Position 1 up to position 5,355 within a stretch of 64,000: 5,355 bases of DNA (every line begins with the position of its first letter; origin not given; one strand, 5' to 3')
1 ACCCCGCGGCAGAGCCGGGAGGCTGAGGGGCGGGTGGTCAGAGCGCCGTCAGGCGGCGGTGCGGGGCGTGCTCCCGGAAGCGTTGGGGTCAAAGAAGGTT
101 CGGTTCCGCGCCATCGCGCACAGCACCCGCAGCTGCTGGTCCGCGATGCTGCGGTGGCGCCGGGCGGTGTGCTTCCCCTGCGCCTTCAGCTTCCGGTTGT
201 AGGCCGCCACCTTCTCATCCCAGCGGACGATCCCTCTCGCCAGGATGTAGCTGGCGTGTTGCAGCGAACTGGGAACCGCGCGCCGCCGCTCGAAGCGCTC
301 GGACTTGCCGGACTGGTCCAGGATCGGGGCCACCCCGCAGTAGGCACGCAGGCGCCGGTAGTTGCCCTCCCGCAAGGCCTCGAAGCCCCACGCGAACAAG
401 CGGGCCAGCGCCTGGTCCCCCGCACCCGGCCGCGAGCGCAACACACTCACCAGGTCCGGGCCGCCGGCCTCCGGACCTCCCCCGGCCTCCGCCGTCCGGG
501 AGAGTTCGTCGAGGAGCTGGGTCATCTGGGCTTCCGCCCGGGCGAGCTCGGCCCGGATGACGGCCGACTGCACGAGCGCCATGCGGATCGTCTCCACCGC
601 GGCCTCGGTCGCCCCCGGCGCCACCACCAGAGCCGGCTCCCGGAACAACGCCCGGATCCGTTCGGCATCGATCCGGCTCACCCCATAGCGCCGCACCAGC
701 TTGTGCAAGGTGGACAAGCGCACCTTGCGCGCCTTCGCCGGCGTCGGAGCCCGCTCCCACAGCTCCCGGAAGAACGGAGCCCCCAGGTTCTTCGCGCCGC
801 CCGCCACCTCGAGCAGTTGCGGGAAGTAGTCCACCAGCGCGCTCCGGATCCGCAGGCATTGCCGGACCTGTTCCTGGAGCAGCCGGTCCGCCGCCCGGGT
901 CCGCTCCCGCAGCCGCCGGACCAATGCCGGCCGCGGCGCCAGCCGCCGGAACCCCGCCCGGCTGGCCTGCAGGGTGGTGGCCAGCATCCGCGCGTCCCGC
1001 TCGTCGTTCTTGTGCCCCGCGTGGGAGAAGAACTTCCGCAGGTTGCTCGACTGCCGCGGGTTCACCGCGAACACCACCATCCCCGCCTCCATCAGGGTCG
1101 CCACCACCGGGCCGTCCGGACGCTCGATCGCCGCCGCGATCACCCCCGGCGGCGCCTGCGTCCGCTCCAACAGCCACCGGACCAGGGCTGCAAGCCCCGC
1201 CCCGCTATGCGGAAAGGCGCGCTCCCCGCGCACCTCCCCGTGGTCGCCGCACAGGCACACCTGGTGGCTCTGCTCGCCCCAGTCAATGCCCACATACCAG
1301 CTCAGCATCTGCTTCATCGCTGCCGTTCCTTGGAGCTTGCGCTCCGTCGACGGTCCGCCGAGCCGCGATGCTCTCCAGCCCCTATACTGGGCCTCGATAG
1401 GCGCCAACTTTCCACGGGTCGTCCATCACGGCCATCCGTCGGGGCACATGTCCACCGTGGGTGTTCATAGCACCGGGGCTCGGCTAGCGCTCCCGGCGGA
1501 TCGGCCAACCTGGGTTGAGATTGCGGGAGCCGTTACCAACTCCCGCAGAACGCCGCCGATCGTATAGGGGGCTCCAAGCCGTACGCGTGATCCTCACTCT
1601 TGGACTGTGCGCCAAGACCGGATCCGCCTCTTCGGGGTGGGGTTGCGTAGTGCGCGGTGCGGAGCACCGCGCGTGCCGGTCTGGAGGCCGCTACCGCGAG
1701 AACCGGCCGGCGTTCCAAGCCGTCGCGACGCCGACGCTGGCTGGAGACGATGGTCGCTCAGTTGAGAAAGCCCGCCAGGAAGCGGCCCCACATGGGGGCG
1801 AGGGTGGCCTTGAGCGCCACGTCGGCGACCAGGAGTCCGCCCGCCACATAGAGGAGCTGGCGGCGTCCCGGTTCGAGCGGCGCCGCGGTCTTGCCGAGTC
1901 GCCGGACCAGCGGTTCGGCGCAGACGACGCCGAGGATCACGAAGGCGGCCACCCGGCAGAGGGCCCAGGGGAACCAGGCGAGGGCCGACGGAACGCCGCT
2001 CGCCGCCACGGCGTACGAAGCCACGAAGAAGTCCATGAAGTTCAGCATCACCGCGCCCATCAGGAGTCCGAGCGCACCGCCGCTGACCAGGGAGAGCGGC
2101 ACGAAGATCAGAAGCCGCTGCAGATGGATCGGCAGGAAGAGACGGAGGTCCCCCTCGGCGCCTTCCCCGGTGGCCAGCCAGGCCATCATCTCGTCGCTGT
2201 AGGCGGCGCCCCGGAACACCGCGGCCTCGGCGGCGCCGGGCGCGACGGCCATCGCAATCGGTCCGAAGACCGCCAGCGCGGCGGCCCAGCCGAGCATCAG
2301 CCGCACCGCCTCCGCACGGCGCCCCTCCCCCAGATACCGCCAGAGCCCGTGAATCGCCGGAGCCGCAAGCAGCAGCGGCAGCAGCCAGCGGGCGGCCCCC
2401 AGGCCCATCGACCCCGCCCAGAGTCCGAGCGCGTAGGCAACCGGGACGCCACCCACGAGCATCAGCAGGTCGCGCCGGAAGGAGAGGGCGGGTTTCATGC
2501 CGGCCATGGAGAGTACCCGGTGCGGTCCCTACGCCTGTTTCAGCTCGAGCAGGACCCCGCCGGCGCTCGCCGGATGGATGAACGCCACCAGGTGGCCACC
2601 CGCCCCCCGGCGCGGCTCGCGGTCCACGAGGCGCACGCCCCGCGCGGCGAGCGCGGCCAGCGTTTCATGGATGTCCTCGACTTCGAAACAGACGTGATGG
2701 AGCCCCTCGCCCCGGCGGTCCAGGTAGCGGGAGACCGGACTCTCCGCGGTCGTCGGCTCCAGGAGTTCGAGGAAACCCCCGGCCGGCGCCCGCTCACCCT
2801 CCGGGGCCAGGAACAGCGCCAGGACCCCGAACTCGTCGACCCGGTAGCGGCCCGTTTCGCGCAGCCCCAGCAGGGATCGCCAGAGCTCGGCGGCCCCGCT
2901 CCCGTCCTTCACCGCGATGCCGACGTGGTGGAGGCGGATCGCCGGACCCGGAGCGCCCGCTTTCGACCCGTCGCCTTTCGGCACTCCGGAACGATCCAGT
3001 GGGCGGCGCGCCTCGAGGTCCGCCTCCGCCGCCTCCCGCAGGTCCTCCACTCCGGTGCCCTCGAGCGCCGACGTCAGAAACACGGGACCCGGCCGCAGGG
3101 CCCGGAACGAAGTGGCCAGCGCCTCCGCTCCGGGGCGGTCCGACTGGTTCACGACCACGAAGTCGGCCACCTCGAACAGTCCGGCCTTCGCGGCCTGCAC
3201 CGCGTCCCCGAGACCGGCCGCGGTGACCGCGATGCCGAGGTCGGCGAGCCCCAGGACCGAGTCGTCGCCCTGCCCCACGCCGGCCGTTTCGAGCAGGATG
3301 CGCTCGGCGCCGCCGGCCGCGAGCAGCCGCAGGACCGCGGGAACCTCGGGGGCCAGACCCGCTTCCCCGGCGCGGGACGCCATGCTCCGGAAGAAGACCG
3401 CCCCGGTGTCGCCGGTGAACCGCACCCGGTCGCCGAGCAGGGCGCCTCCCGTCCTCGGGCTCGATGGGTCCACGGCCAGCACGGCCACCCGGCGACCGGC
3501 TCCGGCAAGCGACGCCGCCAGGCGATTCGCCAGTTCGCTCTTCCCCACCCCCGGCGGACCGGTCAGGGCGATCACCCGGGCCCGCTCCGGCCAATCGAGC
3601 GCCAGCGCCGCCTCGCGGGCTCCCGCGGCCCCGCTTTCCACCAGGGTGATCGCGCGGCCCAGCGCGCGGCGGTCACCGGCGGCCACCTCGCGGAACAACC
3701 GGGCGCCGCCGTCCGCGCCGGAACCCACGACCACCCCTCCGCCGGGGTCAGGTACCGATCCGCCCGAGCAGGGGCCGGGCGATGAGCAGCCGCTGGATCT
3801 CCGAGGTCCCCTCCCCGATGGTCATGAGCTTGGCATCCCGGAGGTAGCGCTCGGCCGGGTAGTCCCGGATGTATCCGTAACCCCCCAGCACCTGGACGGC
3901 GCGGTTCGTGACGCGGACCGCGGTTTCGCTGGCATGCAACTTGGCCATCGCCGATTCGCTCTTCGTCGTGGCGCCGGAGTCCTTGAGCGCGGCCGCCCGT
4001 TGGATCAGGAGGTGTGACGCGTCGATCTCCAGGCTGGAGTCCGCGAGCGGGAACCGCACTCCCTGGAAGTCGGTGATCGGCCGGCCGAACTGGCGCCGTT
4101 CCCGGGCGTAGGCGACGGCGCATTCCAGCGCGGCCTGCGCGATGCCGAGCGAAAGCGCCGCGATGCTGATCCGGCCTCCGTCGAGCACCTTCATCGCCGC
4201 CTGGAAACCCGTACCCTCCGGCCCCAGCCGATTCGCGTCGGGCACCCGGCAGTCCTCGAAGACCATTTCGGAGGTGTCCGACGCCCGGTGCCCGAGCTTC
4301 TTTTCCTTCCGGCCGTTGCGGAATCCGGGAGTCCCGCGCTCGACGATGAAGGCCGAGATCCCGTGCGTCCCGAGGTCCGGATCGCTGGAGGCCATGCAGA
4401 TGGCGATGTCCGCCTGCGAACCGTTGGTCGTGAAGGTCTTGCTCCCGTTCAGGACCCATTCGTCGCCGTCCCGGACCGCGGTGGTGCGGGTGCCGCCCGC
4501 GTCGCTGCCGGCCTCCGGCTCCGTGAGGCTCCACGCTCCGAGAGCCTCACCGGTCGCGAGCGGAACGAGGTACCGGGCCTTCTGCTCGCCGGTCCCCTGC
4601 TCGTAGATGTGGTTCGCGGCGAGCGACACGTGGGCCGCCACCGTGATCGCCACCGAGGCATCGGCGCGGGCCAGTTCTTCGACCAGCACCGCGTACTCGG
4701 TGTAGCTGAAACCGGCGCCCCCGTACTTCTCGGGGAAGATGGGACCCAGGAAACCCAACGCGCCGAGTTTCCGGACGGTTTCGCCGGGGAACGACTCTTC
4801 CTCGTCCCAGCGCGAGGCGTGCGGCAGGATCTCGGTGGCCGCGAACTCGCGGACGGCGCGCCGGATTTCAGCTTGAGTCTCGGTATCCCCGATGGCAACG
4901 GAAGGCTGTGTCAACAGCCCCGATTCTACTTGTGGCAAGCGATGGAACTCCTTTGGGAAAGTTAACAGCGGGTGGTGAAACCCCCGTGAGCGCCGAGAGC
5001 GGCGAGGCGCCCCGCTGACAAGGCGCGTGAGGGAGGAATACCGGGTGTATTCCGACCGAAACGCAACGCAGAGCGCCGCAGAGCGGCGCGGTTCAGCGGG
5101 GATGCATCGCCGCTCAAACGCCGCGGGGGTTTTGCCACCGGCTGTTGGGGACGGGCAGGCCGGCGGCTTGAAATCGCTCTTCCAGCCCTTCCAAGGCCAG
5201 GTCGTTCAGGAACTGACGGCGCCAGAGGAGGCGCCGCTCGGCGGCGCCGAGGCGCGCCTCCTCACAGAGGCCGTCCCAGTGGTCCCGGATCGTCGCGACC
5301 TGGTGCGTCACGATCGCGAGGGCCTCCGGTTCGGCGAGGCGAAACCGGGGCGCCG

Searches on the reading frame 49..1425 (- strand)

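Call 50: search_protein_families(library=pfam, proteins=[window:49-1425:-], max_evalue=0.001)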
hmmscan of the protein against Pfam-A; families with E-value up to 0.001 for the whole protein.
window:49-1425:- (458 aa): 2 families
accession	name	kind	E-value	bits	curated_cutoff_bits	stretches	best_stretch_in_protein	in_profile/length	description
PF01548.23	DEDD_Tnp_IS110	-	1.5e-29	103.2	29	1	45-202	1-155/155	Transposase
PF02371.22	Transposase_20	-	2.7e-07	31.3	21.3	1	328-409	3-85/87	Transposase IS116/IS110/IS902 family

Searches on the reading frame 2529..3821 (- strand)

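Call 50: search_protein_families(library=pfam, proteins=[window:2529-3821:-], max_evalue=0.001)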
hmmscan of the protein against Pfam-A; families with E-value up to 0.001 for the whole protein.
window:2529-3821:- (430 aa): 12 families
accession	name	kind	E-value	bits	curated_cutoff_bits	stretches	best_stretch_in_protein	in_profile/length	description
PF03308.22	MeaB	-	6.6e-51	173.3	23.1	1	54-262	1-228/273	Methylmalonyl Co-A mutase-associated GTPase MeaB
PF13669.12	Glyoxalase_4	-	3.6e-23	82.4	27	1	298-414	1-109/109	Glyoxalase/Bleomycin resistance protein/Dioxygenase superfamily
PF00903.31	Glyoxalase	-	3.5e-11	44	20.6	1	296-427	1-121/121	Glyoxalase/Bleomycin resistance protein/Dioxygenase superfamily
PF13468.12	Glyoxalase_3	-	1.8e-06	28.5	25.1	1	297-414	1-119/176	Glyoxalase-like domain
PF13401.12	AAA_22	-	1.6e-05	25.7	27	1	80-136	4-58/130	AAA domain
PF01656.29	CbiA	-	6.6e-05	23.3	25.4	1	91-200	9-54/125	CobQ/CobB/MinD/ParA nucleotide binding domain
PF13481.12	AAA_25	-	0.00017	21.7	27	1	76-119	28-67/195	AAA domain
PF13191.12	AAA_16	-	0.00029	21.8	32.6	1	81-120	24-63/167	AAA ATPase domain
PF20720.3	nSTAND3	-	0.00031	20.9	27.2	1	74-114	10-50/155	Novel STAND NTPase 3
PF13238.12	AAA_18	-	0.00051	20.9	29.4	1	84-110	1-26/128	AAA domain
PF03266.21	NTPase_1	-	0.00066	20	23.9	0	84-113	2-31/168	NTPase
PF01695.23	IstB_IS21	-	0.00066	19.7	24.1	1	73-114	84-125/238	IstB-like ATP binding protein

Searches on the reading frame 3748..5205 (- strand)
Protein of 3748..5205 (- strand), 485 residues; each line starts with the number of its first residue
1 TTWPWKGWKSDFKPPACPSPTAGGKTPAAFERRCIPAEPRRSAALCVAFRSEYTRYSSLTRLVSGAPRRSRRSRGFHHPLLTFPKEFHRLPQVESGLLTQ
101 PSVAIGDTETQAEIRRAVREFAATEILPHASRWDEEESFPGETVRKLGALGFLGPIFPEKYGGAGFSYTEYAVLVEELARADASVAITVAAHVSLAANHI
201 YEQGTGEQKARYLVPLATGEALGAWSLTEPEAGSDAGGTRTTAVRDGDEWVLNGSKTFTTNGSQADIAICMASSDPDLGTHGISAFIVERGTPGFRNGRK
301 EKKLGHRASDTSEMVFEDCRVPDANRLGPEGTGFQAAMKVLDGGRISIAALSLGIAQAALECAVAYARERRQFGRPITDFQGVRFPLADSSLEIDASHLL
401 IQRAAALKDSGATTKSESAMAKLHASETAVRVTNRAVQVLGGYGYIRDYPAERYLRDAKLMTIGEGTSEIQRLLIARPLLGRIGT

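Call 50: search_protein_families(library=pfam, proteins=[window:3748-5205:-], max_evalue=0.001)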
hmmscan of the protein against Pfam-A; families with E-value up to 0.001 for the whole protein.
window:3748-5205:- (485 aa): 4 families
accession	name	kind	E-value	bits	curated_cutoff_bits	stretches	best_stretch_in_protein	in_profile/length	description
PF00441.29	Acyl-CoA_dh_1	-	4.2e-51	173.5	22.4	1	331-479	1-149/150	Acyl-CoA dehydrogenase, C-terminal domain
PF02771.21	Acyl-CoA_dh_N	-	2e-39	134.9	22.9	1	108-220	1-113/113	Acyl-CoA dehydrogenase, N-terminal domain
PF02770.24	Acyl-CoA_dh_M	-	9.7e-26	90.2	33.3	1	225-319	2-97/97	Acyl-CoA dehydrogenase, middle domain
PF08028.16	Acyl-CoA_dh_2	-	4.4e-23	82.5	22.7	1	347-463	2-128/134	Acyl-CoA dehydrogenase, C-terminal domain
